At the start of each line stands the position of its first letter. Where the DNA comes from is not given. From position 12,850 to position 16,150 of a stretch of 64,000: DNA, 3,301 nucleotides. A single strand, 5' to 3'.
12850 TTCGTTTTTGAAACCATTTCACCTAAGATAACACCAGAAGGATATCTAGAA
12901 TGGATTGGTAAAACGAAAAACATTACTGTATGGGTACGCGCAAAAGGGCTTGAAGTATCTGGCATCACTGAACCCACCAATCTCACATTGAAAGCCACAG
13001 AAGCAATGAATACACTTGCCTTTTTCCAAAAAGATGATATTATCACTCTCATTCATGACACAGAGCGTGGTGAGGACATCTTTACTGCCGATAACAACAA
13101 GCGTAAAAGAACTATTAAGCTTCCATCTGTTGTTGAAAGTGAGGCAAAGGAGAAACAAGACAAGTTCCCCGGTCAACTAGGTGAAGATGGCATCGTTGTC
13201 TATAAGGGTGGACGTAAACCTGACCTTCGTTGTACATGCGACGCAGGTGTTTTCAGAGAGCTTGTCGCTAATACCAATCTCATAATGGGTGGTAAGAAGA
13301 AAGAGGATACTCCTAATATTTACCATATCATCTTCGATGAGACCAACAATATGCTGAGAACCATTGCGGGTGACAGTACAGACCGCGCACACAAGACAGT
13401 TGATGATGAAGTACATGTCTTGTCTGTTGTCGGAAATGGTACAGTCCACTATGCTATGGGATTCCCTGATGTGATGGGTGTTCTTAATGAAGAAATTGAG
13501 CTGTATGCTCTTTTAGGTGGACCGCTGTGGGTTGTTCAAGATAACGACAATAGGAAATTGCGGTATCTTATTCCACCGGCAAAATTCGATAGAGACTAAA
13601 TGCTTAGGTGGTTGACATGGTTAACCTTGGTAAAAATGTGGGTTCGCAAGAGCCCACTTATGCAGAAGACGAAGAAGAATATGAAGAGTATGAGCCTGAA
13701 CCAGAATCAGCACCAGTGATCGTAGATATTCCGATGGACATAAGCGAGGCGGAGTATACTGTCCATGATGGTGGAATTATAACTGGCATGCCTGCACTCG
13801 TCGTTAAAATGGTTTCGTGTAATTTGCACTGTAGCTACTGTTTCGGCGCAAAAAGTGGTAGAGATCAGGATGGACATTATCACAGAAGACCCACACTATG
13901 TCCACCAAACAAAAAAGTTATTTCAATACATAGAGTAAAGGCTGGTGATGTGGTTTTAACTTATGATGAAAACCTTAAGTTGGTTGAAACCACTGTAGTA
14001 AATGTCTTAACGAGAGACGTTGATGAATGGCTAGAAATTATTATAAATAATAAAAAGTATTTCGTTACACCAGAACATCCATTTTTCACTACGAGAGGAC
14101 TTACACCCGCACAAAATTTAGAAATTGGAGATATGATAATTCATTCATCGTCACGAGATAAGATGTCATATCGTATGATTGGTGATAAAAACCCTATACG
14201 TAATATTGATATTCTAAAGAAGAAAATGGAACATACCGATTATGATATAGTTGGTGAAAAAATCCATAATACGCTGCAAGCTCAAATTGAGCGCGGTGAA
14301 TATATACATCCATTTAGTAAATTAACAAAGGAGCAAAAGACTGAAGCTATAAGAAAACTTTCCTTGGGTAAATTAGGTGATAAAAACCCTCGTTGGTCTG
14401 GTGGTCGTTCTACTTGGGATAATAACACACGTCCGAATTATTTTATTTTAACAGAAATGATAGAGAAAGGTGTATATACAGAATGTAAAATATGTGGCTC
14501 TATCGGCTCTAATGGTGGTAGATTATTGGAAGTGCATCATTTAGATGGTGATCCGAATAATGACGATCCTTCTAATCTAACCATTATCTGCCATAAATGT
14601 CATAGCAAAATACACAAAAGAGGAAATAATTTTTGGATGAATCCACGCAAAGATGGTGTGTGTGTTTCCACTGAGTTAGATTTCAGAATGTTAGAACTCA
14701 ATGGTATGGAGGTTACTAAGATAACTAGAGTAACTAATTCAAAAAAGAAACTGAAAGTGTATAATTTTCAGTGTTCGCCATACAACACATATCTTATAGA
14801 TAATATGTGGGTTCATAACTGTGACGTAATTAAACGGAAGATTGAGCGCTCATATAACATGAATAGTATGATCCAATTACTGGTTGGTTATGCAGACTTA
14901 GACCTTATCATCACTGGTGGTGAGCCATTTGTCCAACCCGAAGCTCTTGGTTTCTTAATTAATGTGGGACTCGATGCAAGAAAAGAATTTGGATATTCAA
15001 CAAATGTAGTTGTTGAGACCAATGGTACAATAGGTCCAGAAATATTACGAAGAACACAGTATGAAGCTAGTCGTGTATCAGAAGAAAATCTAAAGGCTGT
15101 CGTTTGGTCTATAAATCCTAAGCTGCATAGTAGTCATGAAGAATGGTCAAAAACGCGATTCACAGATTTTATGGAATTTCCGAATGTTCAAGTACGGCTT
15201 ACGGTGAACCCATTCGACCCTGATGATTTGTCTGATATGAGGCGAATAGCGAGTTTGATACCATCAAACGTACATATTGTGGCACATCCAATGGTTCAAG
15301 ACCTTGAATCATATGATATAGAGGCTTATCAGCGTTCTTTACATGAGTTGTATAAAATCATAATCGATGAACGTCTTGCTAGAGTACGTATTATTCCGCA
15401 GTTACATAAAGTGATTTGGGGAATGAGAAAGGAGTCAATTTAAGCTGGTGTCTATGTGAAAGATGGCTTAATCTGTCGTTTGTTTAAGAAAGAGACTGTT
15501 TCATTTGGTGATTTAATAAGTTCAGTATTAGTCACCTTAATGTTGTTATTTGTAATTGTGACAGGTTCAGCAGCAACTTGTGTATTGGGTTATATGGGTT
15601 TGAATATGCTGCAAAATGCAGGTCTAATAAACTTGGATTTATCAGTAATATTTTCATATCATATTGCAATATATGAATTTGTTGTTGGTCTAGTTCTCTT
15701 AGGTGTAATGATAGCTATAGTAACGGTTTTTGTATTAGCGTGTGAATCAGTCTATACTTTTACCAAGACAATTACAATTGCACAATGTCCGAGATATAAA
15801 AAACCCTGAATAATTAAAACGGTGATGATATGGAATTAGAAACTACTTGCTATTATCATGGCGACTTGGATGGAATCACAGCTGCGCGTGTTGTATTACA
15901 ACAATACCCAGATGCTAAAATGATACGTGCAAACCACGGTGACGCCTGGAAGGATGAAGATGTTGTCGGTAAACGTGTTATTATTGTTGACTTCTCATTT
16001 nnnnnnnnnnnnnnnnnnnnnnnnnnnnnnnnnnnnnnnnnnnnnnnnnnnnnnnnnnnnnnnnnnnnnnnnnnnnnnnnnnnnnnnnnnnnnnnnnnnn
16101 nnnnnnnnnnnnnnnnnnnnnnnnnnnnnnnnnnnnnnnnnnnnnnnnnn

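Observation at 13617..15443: QueE (7-carboxy-7-deazaguanine synthase) interrupted by an HNH-containing intein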

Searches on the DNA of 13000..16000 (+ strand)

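Call 5: search_dna_similar(query=window:13000-16000:+, collection=phages, mode=near)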
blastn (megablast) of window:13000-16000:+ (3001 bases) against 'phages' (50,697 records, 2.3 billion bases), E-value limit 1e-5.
No match.
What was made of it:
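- Tried and rejected: A megablast of 13000-16000 against the GenBank phage collection gave no match (call 5).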

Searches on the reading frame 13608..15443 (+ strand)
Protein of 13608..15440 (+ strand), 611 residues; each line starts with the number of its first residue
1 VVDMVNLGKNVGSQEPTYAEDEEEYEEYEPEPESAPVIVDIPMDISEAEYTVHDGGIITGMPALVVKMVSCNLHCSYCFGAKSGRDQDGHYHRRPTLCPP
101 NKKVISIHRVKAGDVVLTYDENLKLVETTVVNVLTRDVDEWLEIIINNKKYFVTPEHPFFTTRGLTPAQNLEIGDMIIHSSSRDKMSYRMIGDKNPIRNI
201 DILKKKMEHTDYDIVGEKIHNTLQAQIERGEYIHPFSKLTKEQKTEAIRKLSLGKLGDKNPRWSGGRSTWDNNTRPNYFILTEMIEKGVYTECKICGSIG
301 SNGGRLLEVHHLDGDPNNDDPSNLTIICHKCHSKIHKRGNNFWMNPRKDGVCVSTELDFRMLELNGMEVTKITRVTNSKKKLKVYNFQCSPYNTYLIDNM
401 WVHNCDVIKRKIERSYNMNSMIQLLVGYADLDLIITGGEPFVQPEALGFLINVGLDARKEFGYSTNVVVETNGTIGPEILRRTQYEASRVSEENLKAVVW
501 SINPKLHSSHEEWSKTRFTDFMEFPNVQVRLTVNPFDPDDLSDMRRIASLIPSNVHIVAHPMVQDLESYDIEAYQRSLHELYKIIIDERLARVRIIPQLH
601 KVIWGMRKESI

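Call 3: search_protein_families(library=pfam, proteins=[window:13608-15440:+], max_evalue=1)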
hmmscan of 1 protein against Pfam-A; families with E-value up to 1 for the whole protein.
window:13608-15440:+ (611 aa): 6 families
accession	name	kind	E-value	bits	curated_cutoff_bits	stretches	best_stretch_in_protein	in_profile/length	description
PF07591.16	PT-HINT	-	1.3e-09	38.9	27.7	1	105-199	9-109/137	Pretoxin HINT domain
PF14890.11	Intein_splicing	-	5e-07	30.1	35.8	1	112-404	19-155/155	Intein splicing domain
PF04055.27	Radical_SAM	-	2.4e-05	25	29.5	1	68-123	4-57/166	Radical SAM superfamily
PF01844.29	HNH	-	0.0016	19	21.4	1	293-338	1-47/47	HNH endonuclease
PF13353.11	Fer4_12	-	0.0028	18.4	22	0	419-482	42-100/137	4Fe-4S single cluster domain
PF13392.12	HNH_3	-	0.0039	17.2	24.8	1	307-326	19-38/46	HNH endonuclease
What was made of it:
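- On Intein (Hint-domain protein-splicing element): PF07591 scores 38.9 bits against a 27.7 cut-off, while PF14890 scores 30.1 bits, below its 35.8 cut-off (call 3).
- On HNH homing endonuclease: PF01844 gives E=0.0016 and 19.0 bits against a 21.4 cut-off (call 3).
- Pfam PT-HINT scores 38.9 bits, above its cut-off (call 3). Pfam Intein_splicing (30.1 against 35.8) and HNH (19.0 against 21.4) are below their curated cut-offs (call 3). Two Pfam intein and HNH models score below their cut-offs (call 3).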

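Call 4: search_protein_families(library=ncbifam, proteins=[window:13608-15440:+], max_evalue=1)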
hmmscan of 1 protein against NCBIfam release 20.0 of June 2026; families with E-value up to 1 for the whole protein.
window:13608-15440:+ (611 aa): 19 families
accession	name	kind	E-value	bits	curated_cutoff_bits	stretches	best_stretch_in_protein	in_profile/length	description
TIGR03963.1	rSAM_QueE_Clost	equivalog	2.4e-08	33.9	260.1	2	398-608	37-216/219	putative 7-carboxy-7-deazaguanine synthase QueE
TIGR03365.1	Bsubt_queE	equivalog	3.1e-08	33.5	206.1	1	427-608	70-236/238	7-carboxy-7-deazaguanine synthase QueE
TIGR04349.1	rSAM_QueE_gams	hypoth_equivalog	4.2e-07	29.9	300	2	48-81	6-39/210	7-carboxy-7-deazaguanine synthase QueE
NF040563.1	guided_IscB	equivalog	3.4e-06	26.4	175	1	273-344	176-245/314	RNA-guided endonuclease IscB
NF041791.1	anti-phage_ZorE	equivalog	8.5e-05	21.5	600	1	290-342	205-257/358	type II Zorya anti-phage system protein ZorE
NF011418.0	PRK14845.1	equivalog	0.00012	19.9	756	1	117-178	70-131/1049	translation initiation factor IF-2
TIGR02495.1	NrdG2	equivalog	0.00016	21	131.15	1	59-81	14-36/193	anaerobic ribonucleoside-triphosphate reductase activating protein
NF048010.1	SfplDhtActHpsHDes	equivalog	0.00016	20.6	430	2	433-555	135-253/298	(2S)-3-sulfopropanediol dehydratase activating enzyme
NF047865.1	rSAM_PapB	equivalog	0.0003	20.1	340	1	70-82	12-24/330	PapB family radical SAM/SPASM ranthipeptide maturase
NF038283.1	viperin_w_prok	equivalog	0.0041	16.3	180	1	70-89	11-30/281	viperin family antiviral radical SAM protein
TIGR02666.1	moaA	equivalog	0.0061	15.6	284.05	0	417-474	47-101/336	GTP 3',8-cyclase MoaA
TIGR04280.1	geopep_mat_rSAM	hypoth_equivalog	0.012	14.6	400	1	62-83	85-106/428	geopeptide radical SAM maturase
TIGR04322.1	rSAM_QueE_Ecoli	equivalog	0.014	14.9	200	1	51-80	3-32/215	7-carboxy-7-deazaguanine synthase QueE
NF008448.1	PRK11295.1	equivalog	0.015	15.5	87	1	305-341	40-78/113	YajD family HNH nuclease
TIGR02493.1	PFLA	equivalog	0.022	14.1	231.75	0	401-474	31-104/235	pyruvate formate-lyase-activating protein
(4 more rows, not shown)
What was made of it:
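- Closest known: HNH-type homing endonuclease inteins and free-standing phage HNH endonucleases. Same: It gives weak hits to IscB, ZorE and YajD HNH domains (call 4).
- Checked: Pfam finds Radical_SAM at the N-terminus, PT-HINT (38.9 bits, above the 27.7 cut-off), Intein_splicing and HNH in the middle, and Fer4_12/QueE-like sequence at the C-terminus (calls 3, 4).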

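Call 18: find_encoding_contigs(protein=window:13617-15443:+, flank=10000, max_places=6)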
Protein window:13617-15443:+ (608 aa): 8 contigs read that carry it; 6 places shown.
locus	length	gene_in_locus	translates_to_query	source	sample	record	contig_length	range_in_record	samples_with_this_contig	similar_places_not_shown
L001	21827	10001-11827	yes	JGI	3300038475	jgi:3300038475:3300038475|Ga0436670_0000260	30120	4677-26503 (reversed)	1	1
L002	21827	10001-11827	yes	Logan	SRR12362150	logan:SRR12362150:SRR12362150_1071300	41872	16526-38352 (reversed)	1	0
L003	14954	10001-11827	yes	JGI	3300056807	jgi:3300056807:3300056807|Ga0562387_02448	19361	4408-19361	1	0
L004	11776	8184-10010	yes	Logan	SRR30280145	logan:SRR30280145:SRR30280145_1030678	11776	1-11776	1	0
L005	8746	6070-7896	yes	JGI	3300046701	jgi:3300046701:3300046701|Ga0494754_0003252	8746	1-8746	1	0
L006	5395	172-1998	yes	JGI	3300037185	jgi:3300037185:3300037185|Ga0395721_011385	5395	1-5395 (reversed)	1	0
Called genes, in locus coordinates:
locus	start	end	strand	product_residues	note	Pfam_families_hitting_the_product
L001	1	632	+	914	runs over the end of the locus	PF19263:DUF5906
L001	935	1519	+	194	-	PF00239:Resolvase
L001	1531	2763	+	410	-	PF01385:OrfB_IS605, PF07282:Cas12f1-like_TNB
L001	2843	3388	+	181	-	PF22769:DCD, PF00692:dUTPase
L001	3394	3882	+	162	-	-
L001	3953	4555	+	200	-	-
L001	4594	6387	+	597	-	PF04851:ResIII, PF13307:Helicase_C_2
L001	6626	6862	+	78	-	-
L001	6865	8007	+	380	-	-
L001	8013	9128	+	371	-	PF13479:AAA_24 (weak)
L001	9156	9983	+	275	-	-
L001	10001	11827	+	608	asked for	PF04055:Radical_SAM (faint), PF07591:PT-HINT (weak), PF14890:Intein_splicing (weak)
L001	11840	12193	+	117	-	-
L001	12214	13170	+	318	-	PF02272:DHHA1 (weak)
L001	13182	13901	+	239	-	PF02223:Thymidylate_kin, PF13521:AAA_28 (weak)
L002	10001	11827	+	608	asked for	PF04055:Radical_SAM (faint), PF07591:PT-HINT (weak), PF14890:Intein_splicing (weak)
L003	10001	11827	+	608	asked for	PF04055:Radical_SAM (faint), PF07591:PT-HINT (weak), PF14890:Intein_splicing (weak)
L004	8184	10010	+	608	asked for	PF04055:Radical_SAM (faint), PF07591:PT-HINT (weak), PF14890:Intein_splicing (weak)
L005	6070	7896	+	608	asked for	PF04055:Radical_SAM (faint), PF07591:PT-HINT (weak), PF14890:Intein_splicing (weak)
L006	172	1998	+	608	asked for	PF04055:Radical_SAM (faint), PF07591:PT-HINT (weak), PF14890:Intein_splicing (weak)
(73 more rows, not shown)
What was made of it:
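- Checked: Gene callers use the ATG, giving 608 aa (call 18).
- The identical 608-aa protein is found on 8 contigs; the six listed come from six different samples (call 18). The identical protein recurs in many samples (call 18).
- Tried and rejected: Contigs from two samples stop within about 100 nt of the window start (call 18 coordinates), so the start is a terminus or an assembly break.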

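Call 71: predict_structure(alignment_id=A4)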
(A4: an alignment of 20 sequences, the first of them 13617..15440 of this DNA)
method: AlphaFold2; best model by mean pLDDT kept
length: 608 residues; sequences in the alignment: 20
mean_pLDDT: 75.2   pTM: 0.45
mean pLDDT of the five models: 75.2, 74.5, 73.6, 71.4, 68.9
residues with pLDDT >= 90: 148; 70-90: 279; 50-70: 91; < 50: 90
segments of 3 or more residues with pLDDT < 50: 1-22, 68-73, 249-251, 255-269, 299-301, 334-344, 346-356, 403-410
pLDDT, mean of each block of 10 residues (from residue 1): 34 39 52 67 82 82 70 67 71 85 90 86 87 83 90 80 83 83 67 52 63 75 75 69 60 46 42 79 81 69 76 79 80 44 39 47 82 83 82 89 46 80 93 86 94 93 92 90 93 95 74 87 92 91 91 88 73 90 90 79 60
secondary structure, 60 per line:
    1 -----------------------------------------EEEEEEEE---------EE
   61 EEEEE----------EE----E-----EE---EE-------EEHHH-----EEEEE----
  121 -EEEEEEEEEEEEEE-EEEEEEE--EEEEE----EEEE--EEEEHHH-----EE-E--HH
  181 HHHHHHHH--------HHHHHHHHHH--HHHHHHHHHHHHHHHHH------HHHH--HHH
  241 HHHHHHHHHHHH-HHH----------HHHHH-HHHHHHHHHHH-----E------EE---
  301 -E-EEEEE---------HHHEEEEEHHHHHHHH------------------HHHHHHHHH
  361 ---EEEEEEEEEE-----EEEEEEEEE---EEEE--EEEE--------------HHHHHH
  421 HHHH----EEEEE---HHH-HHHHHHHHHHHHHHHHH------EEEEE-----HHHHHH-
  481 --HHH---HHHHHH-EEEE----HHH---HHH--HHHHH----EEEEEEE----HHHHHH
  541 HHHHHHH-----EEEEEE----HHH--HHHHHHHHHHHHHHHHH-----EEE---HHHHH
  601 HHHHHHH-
elements in order: E42-49 E59-65 E112-116 E122-135 E137-143 E146-150 E155-158 E161-164 H179-188 H197-206 H209-225 H232-235 H238-252 H267-271 H273-283 E304-308 E321-325 H326-333 H352-360 E364-373 E379-387 E391-394 E397-400 H415-424 E429-433 H441-457 E464-468 H474-479 H489-494 E496-499 H515-519 E524-530 H535-547 E553-558 H568-584 E590-592 H596-607

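Call 73: fold_search(model_id=the predicted structure, library=pdb)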
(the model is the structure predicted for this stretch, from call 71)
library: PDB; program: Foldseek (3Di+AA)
matches with E <= 10: 939; with E <= 0.001: 34
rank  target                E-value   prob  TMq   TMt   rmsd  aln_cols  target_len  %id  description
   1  2lwy_MODEL_1_A        8.2e-07  1.00  0.19  0.78   9.7       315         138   13  Solution Structure of Bacterial Intein-Like domain from Clostridium thermocellum (released 2013-05-08)
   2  5th5_A                9.0e-06  1.00  0.23  0.53   4.1       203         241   18  Crystal Structure of QueE from Bacillus subtilis with 6-carboxypterin-5'-deoxyadenosyl ester bound (released 2017-01-18)
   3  6tmm_BBB              1.3e-05  1.00  0.17  0.63  20.5       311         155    8  BIL2 domain from T.thermophila BUBL1 locus (C1A-N143A) (released 2020-12-16)
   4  6frg                  1.8e-05  1.00  0.20  0.71  11.0       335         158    6  Crystal structure of G-1F mutant of Ssp DnaB Mini-Intein variant M86 (released 2019-01-30)
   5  6y75_B                2.1e-05  1.00  0.18  0.69  19.4       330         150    8  BIL2 domain from T.thermophila BUBL1 locus (C1A-N143A) (released 2021-02-03)
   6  6y75_A                2.5e-05  1.00  0.19  0.70  19.8       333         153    9  BIL2 domain from T.thermophila BUBL1 locus (C1A-N143A) (released 2021-02-03)
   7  7qst                  3.5e-05  1.00  0.18  0.29  21.7       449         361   11  Crystal structure of homing endonuclease-associated PhoVMA intein (C1A) (released 2022-03-30)
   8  6tmm_AAA              5.3e-05  1.00  0.17  0.61  19.9       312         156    9  BIL2 domain from T.thermophila BUBL1 locus (C1A-N143A) (released 2020-12-16)
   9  6rpq                  6.3e-05  1.00  0.18  0.43  12.8       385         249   10  Crystal structure of PhoCDC21-1 intein (released 2019-08-14)
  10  7qsu                  6.3e-05  1.00  0.18  0.30  20.8       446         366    9  Crystal structure of homing endonuclease-associated TliVMA intein (C1A, d333-339) (released 2022-03-30)
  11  6qaz                  1.3e-04  1.00  0.13  0.57   2.6       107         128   17  Crystal structure of gp41-1 intein (released 2019-11-13)
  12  6riz                  2.3e-04  1.00  0.13  0.56   2.6        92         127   18  Crystal structure of gp41-1 intein (C1A, F65W, D107C) (released 2020-04-29)
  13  1at0                  2.3e-04  1.00  0.13  0.49   3.4        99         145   15  17-kDA fragment of hedgehog C-terminal autoprocessing domain (released 1997-11-12)
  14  6tyy                  2.3e-04  1.00  0.14  0.50   3.7       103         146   14  Hedgehog autoprocessing mutant D46H (released 2019-11-20)
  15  6frh_B                2.5e-04  1.00  0.13  0.49   6.8       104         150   13  Crystal structure of Ssp DnaB Mini-Intein variant M86 (released 2019-01-30)
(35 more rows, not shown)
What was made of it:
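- On Intein (Hint-domain protein-splicing element): The precursor model matches solved inteins and BIL domains, with Foldseek E values from 8e-7 to 1e-3 (call 73).
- The AlphaFold precursor model matches solved inteins, BIL and Hint domains as well as QueE (calls 71, 73).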
